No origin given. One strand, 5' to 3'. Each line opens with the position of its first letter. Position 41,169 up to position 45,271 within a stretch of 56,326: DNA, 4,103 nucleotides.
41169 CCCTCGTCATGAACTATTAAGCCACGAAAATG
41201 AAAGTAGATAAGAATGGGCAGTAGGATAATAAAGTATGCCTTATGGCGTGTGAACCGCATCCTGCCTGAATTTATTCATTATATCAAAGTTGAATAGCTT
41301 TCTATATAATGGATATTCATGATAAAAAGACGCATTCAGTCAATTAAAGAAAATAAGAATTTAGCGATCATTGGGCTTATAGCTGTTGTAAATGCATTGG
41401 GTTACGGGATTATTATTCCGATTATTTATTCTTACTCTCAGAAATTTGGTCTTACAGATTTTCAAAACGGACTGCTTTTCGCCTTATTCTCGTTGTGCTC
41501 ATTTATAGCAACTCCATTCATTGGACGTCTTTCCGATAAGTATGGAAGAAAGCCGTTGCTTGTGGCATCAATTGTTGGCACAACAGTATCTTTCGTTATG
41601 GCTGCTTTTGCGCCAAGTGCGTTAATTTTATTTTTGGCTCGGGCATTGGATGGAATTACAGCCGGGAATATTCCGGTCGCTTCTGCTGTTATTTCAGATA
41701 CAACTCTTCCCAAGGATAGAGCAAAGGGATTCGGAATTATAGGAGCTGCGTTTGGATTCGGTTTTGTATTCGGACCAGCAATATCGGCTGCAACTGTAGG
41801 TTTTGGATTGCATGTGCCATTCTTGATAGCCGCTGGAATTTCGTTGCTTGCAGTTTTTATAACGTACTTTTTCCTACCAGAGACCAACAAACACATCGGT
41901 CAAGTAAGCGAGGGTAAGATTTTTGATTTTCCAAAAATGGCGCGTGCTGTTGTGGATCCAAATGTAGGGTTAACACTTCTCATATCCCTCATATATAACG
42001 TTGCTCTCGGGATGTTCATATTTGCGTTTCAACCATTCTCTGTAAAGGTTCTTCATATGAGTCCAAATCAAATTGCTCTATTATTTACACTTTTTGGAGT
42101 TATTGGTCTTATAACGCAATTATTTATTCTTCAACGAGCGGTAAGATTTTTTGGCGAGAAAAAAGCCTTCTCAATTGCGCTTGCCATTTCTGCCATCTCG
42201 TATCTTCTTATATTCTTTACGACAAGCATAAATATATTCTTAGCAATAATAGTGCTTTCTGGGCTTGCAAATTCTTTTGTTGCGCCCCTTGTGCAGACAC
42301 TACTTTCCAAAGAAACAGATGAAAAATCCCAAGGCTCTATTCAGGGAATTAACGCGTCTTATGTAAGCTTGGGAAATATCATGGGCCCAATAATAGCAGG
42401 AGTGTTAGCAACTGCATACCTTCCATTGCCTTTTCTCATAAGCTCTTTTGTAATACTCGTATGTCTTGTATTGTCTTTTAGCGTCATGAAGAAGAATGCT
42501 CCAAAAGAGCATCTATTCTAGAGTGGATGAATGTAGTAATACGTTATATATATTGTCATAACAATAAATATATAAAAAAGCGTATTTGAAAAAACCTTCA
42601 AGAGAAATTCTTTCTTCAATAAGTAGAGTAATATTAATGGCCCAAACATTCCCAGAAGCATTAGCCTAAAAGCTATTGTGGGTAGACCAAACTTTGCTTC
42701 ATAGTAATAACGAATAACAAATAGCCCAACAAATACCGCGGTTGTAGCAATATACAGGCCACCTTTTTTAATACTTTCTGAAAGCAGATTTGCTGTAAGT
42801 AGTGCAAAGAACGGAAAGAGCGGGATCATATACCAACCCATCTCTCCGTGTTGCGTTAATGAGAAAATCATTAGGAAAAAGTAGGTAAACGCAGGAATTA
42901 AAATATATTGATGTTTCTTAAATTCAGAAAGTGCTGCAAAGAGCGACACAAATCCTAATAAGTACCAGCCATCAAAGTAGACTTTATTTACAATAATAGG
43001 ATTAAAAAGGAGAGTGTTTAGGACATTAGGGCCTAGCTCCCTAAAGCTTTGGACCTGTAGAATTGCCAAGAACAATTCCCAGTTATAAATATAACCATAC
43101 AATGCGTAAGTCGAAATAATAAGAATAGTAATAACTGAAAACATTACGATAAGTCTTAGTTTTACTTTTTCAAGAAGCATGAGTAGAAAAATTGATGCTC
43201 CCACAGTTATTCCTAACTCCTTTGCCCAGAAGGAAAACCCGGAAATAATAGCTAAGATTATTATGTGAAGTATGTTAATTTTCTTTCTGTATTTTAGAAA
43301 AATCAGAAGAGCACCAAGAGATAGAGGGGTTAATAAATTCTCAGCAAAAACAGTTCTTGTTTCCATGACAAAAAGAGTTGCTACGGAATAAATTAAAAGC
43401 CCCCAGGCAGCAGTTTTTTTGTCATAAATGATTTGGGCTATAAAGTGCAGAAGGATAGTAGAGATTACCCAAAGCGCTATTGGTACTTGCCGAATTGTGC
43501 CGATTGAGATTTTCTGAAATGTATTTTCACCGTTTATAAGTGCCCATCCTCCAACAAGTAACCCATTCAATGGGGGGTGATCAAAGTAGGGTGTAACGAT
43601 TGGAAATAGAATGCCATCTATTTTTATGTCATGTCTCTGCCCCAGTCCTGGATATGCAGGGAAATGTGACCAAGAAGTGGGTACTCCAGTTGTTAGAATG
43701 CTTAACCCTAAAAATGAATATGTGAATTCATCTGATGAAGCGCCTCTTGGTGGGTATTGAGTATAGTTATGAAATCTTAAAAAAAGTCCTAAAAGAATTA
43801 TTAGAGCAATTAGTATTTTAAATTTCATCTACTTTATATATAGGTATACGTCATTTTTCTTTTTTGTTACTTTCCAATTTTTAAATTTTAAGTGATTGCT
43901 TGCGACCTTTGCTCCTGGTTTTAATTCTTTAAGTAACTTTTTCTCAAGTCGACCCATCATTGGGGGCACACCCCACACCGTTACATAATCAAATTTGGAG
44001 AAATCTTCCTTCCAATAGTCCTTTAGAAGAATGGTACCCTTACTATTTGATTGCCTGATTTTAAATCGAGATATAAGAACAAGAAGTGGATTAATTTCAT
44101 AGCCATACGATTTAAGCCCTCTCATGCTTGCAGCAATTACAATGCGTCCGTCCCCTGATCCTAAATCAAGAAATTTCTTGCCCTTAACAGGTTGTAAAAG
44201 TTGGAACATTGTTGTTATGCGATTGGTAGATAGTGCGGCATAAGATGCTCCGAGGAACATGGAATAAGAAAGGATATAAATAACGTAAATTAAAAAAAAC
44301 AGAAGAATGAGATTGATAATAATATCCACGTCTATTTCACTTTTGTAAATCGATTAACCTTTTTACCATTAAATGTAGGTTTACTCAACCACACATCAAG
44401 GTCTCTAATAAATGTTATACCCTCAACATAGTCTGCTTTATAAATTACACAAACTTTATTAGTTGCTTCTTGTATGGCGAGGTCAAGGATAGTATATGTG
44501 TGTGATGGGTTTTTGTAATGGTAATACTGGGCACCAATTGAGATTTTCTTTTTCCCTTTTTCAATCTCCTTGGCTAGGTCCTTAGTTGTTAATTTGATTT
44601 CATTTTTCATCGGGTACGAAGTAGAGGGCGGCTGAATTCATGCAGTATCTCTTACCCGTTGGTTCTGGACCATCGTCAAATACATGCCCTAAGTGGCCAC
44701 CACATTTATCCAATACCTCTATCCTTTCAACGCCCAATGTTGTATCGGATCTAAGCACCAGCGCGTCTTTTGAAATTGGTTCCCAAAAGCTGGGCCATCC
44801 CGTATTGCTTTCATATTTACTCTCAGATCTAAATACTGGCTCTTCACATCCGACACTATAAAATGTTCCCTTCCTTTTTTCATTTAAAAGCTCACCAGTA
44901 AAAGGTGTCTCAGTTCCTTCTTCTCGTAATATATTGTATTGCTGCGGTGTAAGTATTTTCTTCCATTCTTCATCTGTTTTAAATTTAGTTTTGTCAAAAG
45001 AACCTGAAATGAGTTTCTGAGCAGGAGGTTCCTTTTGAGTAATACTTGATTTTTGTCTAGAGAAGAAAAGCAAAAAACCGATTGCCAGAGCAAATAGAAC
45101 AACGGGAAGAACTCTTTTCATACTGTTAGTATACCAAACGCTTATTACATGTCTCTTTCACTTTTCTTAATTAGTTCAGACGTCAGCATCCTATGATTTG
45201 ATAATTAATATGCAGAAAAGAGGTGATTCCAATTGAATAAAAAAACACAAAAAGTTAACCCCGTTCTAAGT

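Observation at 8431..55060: A -10 box phased exactly 6-7 nt upstream of many start codons: a leaderless-mRNA architecture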

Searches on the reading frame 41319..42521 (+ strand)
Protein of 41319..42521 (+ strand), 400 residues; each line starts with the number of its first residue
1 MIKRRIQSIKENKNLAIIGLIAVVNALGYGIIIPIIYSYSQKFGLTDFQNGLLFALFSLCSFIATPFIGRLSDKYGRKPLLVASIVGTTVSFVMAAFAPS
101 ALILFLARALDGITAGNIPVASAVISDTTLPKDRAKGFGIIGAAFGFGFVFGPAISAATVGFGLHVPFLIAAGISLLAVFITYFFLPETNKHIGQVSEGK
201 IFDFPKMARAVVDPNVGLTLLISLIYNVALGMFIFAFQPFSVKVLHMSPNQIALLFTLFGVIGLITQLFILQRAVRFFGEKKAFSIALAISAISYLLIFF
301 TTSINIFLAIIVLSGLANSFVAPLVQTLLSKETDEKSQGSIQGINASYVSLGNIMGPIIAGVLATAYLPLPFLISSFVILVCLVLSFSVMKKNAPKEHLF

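Call 10: search_protein_families(library=ncbifam, proteins=[window:41319-42521:+], max_evalue=0.00001)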
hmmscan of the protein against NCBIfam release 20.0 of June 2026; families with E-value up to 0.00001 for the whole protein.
window:41319-42521:+ (400 aa): 58 families (the best 25 are shown)
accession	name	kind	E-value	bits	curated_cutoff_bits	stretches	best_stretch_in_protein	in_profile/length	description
NF012174.0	tet_MFS_A_B_C_D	equivalog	1.1e-61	208.8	475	1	12-359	1-351/382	Tet(A)/Tet(B)/Tet(C) family tetracycline efflux MFS transporter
NF045486.1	tet_MFS_30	exception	1.3e-46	159.6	730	1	12-363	2-356/392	tetracycline efflux MFS transporter Tet(30)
NF012191.0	tet_MFS_C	exception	4.3e-46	157.6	850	1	10-383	2-382/396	tetracycline efflux MFS transporter Tet(C)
NF045684.1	tet_MFS_65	exception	6.8e-45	153.9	800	1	22-360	5-345/383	tetracycline efflux MFS transporter Tet(65)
NF012193.0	tet_MFS_A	exception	1.5e-41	142.7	840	1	10-364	1-358/394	tetracycline efflux MFS transporter Tet(A)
NF045488.1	tet_MFS_62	exception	1.1e-40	139.9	775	1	12-359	1-351/385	tetracycline efflux MFS transporter Tet(62)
NF012207.0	tet_MFS_H_J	exception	7.4e-40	137.2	700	1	12-362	2-356/392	Tet(H)/Tet(J) family tetracycline efflux MFS transporter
NF012192.0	tet_MFS_G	exception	1.6e-37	129.5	800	1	16-383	5-380/391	tetracycline efflux MFS transporter Tet(G)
NF012195.0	tet_MFS_H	exception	6e-37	127.7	840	1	12-362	2-356/392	tetracycline efflux MFS transporter Tet(H)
NF012194.0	tet_MFS_J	exception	2e-36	125.8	870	1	12-362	2-356/398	tetracycline efflux MFS transporter Tet(J)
NF012190.1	tet_MFS_B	exception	8e-35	120.6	850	1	16-371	6-364/400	tetracycline efflux MFS transporter Tet(B)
NF012187.0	tet_MFS_E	exception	2e-33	116.1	820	1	17-366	7-360/405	tetracycline efflux MFS transporter Tet(E)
NF012177.1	tet_MFS_42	exception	3.5e-33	115.4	850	1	15-280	8-271/411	tetracycline efflux MFS transporter Tet(42)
TIGR00880.1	2_A_01_02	superfamily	5.2e-32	110.9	131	2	51-189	1-141/141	multidrug resistance protein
NF012188.1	tet_MFS_Y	exception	1e-30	107.1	820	1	18-360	8-352/391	tetracycline efflux MFS transporter Tet(Y)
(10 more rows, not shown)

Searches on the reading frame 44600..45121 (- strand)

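Call 60: search_protein_families(library=pfam, proteins=[window:44600-45121:-], max_evalue=0.001)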
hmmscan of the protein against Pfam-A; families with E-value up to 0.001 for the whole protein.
window:44600-45121:- (173 aa): 1 family
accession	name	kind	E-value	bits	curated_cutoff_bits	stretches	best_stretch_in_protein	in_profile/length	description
PF01641.26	SelR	-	1.6e-44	151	24.9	1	57-170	1-116/116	SelR domain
